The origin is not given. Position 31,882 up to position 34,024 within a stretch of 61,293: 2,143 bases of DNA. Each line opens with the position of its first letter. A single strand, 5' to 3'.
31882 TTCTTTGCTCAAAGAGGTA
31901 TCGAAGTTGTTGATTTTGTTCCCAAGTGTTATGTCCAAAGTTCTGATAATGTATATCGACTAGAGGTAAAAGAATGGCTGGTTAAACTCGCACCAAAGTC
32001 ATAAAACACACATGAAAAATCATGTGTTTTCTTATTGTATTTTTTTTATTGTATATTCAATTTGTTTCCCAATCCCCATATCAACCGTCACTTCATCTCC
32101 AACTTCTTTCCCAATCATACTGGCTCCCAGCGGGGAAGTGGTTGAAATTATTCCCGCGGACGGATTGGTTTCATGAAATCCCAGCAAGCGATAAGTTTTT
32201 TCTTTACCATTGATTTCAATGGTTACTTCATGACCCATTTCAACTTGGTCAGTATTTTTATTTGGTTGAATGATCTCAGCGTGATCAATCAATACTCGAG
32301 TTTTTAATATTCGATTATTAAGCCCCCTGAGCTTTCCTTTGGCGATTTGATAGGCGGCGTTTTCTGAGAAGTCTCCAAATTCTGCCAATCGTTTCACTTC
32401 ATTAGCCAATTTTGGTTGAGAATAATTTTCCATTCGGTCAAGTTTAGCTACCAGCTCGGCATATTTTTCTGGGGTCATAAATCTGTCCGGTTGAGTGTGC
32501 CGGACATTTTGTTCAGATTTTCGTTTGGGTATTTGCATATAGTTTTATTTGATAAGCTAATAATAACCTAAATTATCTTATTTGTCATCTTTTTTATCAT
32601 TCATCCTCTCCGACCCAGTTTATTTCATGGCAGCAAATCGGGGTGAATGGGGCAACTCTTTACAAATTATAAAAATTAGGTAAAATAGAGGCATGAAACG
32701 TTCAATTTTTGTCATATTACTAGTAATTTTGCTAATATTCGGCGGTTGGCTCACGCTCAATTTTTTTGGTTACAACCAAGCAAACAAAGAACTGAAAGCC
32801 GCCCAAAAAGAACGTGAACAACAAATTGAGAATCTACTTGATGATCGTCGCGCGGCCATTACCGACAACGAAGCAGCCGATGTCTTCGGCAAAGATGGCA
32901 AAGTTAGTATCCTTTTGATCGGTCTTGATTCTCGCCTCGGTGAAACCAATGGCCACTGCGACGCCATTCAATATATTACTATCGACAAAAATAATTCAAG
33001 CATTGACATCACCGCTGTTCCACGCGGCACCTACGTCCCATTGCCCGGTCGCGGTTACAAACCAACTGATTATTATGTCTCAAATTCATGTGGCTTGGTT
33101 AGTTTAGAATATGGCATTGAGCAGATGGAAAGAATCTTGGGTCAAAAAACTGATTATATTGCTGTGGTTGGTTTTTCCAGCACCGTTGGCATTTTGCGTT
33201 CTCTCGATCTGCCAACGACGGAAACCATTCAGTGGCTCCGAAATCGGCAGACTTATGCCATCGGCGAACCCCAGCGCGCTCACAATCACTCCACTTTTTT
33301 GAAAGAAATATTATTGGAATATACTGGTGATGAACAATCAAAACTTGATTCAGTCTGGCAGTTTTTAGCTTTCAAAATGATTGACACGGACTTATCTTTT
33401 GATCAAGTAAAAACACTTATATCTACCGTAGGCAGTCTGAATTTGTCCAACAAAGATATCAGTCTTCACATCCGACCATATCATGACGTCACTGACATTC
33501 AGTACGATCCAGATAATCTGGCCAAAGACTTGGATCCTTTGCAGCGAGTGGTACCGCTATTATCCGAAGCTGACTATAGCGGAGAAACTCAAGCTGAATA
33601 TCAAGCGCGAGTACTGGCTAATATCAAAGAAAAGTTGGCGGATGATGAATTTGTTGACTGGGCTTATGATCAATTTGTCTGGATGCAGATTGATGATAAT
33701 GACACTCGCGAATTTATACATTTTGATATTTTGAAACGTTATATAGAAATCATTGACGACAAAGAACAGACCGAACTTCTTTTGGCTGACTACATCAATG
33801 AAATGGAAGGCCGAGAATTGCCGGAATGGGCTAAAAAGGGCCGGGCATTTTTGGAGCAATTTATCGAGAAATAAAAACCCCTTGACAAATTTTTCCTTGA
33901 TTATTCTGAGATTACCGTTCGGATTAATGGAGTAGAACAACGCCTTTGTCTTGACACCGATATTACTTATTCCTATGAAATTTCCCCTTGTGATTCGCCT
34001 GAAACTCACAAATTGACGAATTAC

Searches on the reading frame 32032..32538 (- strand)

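Call 3: search_protein_families(library=pfam, proteins=[window:32032-32538:-], max_evalue=0.1)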
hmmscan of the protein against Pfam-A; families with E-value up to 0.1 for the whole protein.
window:32032-32538:- (168 aa): 2 families
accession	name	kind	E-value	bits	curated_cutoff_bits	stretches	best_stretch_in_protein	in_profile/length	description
PF01272.25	GreA_GreB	-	6.6e-22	77.7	26.9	1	95-167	2-75/77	Transcription elongation factor, GreA/GreB, C-term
PF03449.20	GreA_GreB_N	-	6.2e-13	49.2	24.5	1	20-89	2-71/71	Transcription elongation factor, N-terminal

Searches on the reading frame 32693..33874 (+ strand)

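Call 3: search_protein_families(library=pfam, proteins=[window:32693-33874:+], max_evalue=0.1)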
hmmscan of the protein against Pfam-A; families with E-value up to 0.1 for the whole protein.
window:32693-33874:+ (393 aa): 1 family
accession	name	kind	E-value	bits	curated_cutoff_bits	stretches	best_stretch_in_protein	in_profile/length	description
PF03816.19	LytR_cpsA_psr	-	7.8e-05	23.3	24.6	1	89-169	2-81/150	LytR_cpsA_psr family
